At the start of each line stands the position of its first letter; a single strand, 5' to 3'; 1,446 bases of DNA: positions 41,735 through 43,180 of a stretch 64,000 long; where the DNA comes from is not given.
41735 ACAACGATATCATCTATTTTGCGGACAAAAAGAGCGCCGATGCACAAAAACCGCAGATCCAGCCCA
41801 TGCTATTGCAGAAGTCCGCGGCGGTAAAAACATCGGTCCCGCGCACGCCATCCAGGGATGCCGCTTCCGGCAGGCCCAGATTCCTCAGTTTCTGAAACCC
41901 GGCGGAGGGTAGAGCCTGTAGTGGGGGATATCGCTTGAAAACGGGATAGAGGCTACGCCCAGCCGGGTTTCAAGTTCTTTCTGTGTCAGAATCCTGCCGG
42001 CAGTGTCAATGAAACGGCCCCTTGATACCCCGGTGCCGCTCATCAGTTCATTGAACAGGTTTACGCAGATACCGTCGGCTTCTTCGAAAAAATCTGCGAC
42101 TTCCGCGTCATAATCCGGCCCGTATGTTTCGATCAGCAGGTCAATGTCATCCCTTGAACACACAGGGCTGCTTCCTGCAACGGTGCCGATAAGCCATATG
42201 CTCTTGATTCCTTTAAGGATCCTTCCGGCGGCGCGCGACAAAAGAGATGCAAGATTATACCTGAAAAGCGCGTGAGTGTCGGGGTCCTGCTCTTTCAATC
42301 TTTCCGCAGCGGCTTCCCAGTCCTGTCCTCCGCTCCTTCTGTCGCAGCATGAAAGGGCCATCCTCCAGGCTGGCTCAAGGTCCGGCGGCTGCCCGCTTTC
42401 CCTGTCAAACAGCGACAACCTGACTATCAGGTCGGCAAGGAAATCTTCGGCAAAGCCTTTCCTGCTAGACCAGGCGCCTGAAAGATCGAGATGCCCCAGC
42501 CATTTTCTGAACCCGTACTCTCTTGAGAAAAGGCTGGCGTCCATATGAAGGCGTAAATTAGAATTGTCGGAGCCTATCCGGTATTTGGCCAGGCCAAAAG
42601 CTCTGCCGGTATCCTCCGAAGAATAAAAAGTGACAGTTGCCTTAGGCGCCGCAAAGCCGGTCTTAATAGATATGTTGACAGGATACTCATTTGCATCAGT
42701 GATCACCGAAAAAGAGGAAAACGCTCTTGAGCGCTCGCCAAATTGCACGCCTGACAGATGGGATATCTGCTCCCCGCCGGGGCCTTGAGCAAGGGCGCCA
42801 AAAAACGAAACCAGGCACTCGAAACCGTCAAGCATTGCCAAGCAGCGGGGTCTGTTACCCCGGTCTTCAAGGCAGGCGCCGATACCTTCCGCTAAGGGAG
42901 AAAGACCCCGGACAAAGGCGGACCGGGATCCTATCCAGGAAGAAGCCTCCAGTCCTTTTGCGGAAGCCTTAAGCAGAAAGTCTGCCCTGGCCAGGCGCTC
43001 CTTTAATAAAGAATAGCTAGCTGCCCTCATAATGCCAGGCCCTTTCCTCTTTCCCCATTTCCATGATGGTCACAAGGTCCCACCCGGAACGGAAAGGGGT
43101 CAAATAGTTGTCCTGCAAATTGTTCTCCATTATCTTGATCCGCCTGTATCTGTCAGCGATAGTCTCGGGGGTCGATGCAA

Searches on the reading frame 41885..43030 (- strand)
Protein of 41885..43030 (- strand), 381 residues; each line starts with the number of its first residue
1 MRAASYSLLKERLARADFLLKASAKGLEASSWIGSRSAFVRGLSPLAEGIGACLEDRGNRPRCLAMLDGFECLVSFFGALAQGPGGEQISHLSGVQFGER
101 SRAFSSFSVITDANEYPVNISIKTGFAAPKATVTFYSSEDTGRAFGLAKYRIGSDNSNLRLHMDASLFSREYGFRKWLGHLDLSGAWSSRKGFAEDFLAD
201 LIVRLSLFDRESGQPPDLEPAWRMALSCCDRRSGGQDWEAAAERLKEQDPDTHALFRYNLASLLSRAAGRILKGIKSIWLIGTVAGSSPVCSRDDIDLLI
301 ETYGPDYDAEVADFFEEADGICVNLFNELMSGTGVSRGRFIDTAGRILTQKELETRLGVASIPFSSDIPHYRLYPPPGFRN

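Call 3: search_protein_families(library=pfam, proteins=[window:41885-43030:-], max_evalue=1)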
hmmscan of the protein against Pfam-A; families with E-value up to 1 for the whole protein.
window:41885-43030:- (381 aa): 0 families

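Call 4: search_protein_families(library=ncbifam, proteins=[window:41885-43030:-], max_evalue=1)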
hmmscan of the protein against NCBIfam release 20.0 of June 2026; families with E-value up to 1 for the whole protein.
window:41885-43030:- (381 aa): 0 families

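Call 5: search_protein_families(library=padloc, proteins=[window:41885-43030:-], max_evalue=1)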
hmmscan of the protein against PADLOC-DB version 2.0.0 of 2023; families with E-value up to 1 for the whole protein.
window:41885-43030:- (381 aa): 0 families

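Call 6: search_solved_structures(query=window:41885-43030:-, max_evalue=10)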
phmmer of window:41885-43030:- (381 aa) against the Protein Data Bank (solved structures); distinct sequences matched with E-value up to 10: 1.
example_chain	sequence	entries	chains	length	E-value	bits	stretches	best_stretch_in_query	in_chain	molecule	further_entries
9rgw_A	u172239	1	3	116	0.74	12.1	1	196-268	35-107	sc-apCC3-CW2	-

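Call 11: find_homologous_proteins(query=window:41885-43030:-, max_evalue=0.001)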
Query window:41885-43030:- (381 aa): 3 proteins with E <= 0.001 among 8000 candidates.
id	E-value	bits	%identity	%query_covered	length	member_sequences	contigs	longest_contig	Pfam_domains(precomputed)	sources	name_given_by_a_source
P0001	2.2e-243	825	95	100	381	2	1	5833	-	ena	-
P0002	9.9e-117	408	52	100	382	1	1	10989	-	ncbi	-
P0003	1.5e-71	260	43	100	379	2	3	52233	-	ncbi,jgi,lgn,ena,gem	-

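Call 13: find_encoding_contigs(protein=P0003, flank=8000, max_places=4)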
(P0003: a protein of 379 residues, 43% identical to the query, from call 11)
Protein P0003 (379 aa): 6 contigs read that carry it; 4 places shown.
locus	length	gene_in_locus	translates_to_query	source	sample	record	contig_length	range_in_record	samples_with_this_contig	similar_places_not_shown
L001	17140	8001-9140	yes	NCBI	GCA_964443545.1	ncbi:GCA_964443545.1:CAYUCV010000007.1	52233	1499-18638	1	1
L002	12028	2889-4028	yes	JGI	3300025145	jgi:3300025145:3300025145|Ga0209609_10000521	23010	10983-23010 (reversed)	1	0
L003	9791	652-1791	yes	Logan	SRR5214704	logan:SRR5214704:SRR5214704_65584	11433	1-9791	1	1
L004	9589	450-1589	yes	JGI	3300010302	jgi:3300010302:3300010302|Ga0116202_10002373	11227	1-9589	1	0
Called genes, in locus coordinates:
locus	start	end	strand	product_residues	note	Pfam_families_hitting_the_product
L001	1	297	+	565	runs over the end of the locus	PF00501:AMP-binding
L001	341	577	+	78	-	PF23297:ACP_SdgA_C, PF00550:PP-binding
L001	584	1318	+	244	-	PF01553:Acyltransferase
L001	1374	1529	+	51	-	PF22570:LiaF-TM, PF18917:LiaI-LiaF-like_TM1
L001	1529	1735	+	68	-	PF18893:DUF5652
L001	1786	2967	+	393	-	PF13439:Glyco_transf_4, PF13477:Glyco_trans_4_2 (faint), PF13579:Glyco_trans_4_4, PF00534:Glycos_transf_1, PF13692:Glyco_trans_1_4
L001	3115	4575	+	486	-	PF01326:PPDK_N (weak)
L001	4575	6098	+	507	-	-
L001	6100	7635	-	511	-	PF05977:MFS_3, PF07690:MFS_1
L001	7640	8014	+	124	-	-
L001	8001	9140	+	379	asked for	-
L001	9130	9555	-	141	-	-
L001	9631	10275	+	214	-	PF00300:His_Phos_1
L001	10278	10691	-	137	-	PF00036:EF-hand_1 (faint), PF13202:EF-hand_5 (faint), PF13405:EF-hand_6 (faint), PF13499:EF-hand_7 (faint)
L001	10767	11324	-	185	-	PF13302:Acetyltransf_3, PF13420:Acetyltransf_4 (faint)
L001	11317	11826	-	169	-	-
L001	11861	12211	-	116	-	-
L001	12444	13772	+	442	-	PF03952:Enolase_N, PF00113:Enolase_C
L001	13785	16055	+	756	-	PF03030:H_PPase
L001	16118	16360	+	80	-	PF01155:HypA (weak)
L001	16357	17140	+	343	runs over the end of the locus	PF12838:Fer4_7 (faint), PF13187:Fer4_9 (faint), PF00037:Fer4 (faint), PF12797:Fer4_2 (faint), PF13237:Fer4_10, PF17179:Fer4_22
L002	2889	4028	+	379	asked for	-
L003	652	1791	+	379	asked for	-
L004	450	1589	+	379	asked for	-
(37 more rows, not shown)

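Call 14: find_encoding_contigs(protein=P0002, flank=8000, max_places=4)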
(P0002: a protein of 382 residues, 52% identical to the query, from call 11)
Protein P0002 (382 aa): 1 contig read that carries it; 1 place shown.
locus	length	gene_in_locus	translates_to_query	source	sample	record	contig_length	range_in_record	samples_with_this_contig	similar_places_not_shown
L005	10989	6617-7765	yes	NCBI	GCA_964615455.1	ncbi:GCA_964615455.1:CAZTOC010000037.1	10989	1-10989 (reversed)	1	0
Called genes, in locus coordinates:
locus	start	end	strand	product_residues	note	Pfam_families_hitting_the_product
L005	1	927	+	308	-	?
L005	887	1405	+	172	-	PF23562:AMP-binding_C_3 (faint)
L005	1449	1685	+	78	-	PF23297:ACP_SdgA_C (weak), PF00550:PP-binding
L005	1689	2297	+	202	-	PF01553:Acyltransferase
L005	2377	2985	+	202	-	-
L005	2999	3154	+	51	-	PF22570:LiaF-TM (weak), PF18917:LiaI-LiaF-like_TM1 (weak)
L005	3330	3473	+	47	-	PF18893:DUF5652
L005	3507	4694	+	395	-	PF13439:Glyco_transf_4, PF13477:Glyco_trans_4_2 (weak), PF13579:Glyco_trans_4_4 (weak), PF00534:Glycos_transf_1, PF13692:Glyco_trans_1_4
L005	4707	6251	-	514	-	PF05977:MFS_3, PF07690:MFS_1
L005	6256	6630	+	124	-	-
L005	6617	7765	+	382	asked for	-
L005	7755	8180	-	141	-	-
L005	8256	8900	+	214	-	PF00300:His_Phos_1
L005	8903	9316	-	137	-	PF00036:EF-hand_1 (faint), PF13202:EF-hand_5 (faint), PF13405:EF-hand_6 (faint), PF13499:EF-hand_7 (faint)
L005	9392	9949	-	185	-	PF13302:Acetyltransf_3, PF13420:Acetyltransf_4 (weak), PF00583:Acetyltransf_1 (weak)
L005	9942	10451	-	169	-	-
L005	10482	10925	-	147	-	PF13202:EF-hand_5 (faint), PF13499:EF-hand_7 (faint), PF00036:EF-hand_1 (faint), PF13405:EF-hand_6 (faint)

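Call 16: find_encoding_contigs(protein=P0001, flank=8000, max_places=4)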
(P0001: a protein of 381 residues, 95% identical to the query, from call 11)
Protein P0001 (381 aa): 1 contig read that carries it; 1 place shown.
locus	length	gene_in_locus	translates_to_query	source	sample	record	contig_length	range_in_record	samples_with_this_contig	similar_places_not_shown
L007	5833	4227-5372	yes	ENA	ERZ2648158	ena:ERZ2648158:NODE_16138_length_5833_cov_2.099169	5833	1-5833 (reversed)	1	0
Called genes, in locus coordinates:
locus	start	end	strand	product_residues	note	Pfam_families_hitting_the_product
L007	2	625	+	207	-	?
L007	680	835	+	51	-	PF22570:LiaF-TM, PF18917:LiaI-LiaF-like_TM1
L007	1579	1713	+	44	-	-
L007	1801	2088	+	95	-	PF00534:Glycos_transf_1, PF13692:Glyco_trans_1_4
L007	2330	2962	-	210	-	PF05977:MFS_3, PF07690:MFS_1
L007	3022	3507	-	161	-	PF05977:MFS_3, PF07690:MFS_1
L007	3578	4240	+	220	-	-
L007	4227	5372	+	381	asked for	-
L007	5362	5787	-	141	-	-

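Call 30: predict_structure(alignment_id=A1)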
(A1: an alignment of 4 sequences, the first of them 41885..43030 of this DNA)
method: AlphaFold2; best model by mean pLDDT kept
length: 381 residues; sequences in the alignment: 4
mean_pLDDT: 63.4   pTM: 0.56
mean pLDDT of the five models: 63.4, 58.4, 46.6, 44.1, 40.2
residues with pLDDT >= 90: 11; 70-90: 149; 50-70: 114; < 50: 107
segments of 3 or more residues with pLDDT < 50: 209-259, 281-296, 328-336, 358-381
pLDDT, mean of each block of 10 residues (from residue 1): 71 89 74 68 85 79 81 87 67 58 78 84 75 80 73 80 84 78 74 68 58 39 42 35 37 45 53 64 37 47 76 70 50 45 59 53 35 36 28
secondary structure, 60 per line:
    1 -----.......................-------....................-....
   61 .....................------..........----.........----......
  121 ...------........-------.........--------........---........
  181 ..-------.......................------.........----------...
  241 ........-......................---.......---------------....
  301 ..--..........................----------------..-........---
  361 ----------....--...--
elements in order: H6-28 H36-55 H57-81 E88-97 E102-110 E115-123 E130-137 E145-153 E162-169 E173-182 H190-212 H219-227 H238-248 H250-271 E275-281 E297-302 H305-330 H350-357 E371-374

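Call 36: fold_search(model_id=the predicted structure, library=pdb)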
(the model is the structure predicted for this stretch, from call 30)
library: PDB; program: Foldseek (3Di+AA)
matches with E <= 10: 314; with E <= 0.001: 0
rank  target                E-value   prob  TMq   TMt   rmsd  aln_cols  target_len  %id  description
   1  3msw                  5.6e-02  0.98  0.17  0.40   5.2       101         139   14  Crystal structure of a Protein with unknown function (BF3112) from Bacteroides fragilis NCTC 9343 at 1.90 A resolution (released 2010-06-09)
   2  4fcz_A                1.7e-01  0.20  0.13  0.24  19.9       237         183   11  Crystal Structure of Toluene-tolerance protein from Pseudomonas putida (strain KT2440), Northeast Structural Genomics  (released 2013-02-13)
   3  2d4r_C                3.8e-01  0.11  0.09  0.21  16.9       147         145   12  Crystal structure of TTHA0849 from Thermus thermophilus HB8 (released 2005-12-13)
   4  2d4r_A                4.2e-01  0.10  0.09  0.20  17.1       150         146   11  Crystal structure of TTHA0849 from Thermus thermophilus HB8 (released 2005-12-13)
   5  6w3f_A                6.3e-01  0.10  0.09  0.22  12.9        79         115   10  Rd1NTF2_05_I64F_A80G_T94P_D101K_L106W (released 2020-04-15)
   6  5boi                  6.3e-01  0.07  0.08  0.13  17.6       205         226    9  Bacillus megaterium YpeB C-terminal domain (released 2015-08-12)
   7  3ke7_A                6.7e-01  0.14  0.08  0.20  13.5        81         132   10  Crystal structure of putative ketosteroid isomerase (YP_001303366.1) from Parabacteroides distasonis ATCC 8503 at 1.45 (released 2009-11-03)
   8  3h3q_B                6.7e-01  0.11  0.12  0.17  18.9       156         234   13  Crystal structure of the CERT START domain in complex with HPA-13 (released 2010-03-02)
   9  5uwb_A                7.0e-01  0.11  0.13  0.24  20.7       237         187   10  Re-refined 4FCZ: lipid-bound crystal structure of toluene-tolerance protein from Pseudomonas putida (released 2017-04-19)
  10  9iq5_B                7.0e-01  0.08  0.08  0.19  12.9        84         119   13  CatM, SnoaL-like protein (released 2025-07-16)
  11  3rpx_B                7.8e-01  0.12  0.13  0.29  14.1       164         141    8  Crystal structure of complement component 1, q subcomponent binding protein, C1QBP (released 2011-05-11)
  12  1pm1                  8.2e-01  0.25  0.13  0.25   8.2       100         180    6  Crystal structure of nitrophorin 2 L122V/L132V mutant complex with imidazole (released 2004-06-22)
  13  2z9z                  8.6e-01  0.09  0.12  0.17  18.2       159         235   11  Crystal structure of CERT START domain(N504A mutant), in complex with C10-diacylglycerol (released 2008-02-12)
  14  6w3w                  9.5e-01  0.33  0.10  0.32  11.5        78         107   15  An enumerative algorithm for de novo design of proteins with diverse pocket structures (released 2020-04-08)
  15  6w3f_B                9.5e-01  0.11  0.09  0.24  12.9        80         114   12  Rd1NTF2_05_I64F_A80G_T94P_D101K_L106W (released 2020-04-15)
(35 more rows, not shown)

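Call 37: search_protein_representatives(alignment_id=A1)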
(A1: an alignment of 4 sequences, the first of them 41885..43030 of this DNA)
Query: 4 sequences, 382 profile positions. Proteins with E-value up to 0.001 (for the whole library): 33; up to 1e-10: 14; up to 1e-30: 3. The best 33 are listed.
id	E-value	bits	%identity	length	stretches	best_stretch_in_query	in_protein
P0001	2.1e-216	734.5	-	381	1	1-382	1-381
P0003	7.4e-192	653.7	-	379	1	1-382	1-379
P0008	2.5e-38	148.4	-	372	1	6-377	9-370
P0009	5.6e-19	84.7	-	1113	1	208-363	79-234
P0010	3.9e-18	82.0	-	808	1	216-376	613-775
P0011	1.7e-17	79.8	-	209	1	216-372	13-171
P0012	3.7e-16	75.4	-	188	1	219-357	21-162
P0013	6.6e-16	74.6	-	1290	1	218-363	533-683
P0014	8.5e-16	74.2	-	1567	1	242-375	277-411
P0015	3.0e-15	72.4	-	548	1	245-371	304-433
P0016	1.2e-14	70.4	-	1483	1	220-365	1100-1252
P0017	6.0e-14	68.2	-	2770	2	189-351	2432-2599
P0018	4.5e-12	62.0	-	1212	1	226-374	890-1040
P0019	1.4e-11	60.4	-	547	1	214-360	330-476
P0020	7.3e-10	54.7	-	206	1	3-209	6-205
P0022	4.5e-09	52.1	-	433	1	8-205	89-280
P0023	4.8e-09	52.0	-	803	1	249-375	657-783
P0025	2.5e-08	49.6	-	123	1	270-356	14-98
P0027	4.6e-07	45.5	-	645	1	215-361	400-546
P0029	1.8e-06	43.6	-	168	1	219-375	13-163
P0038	5.6e-04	35.3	-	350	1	52-205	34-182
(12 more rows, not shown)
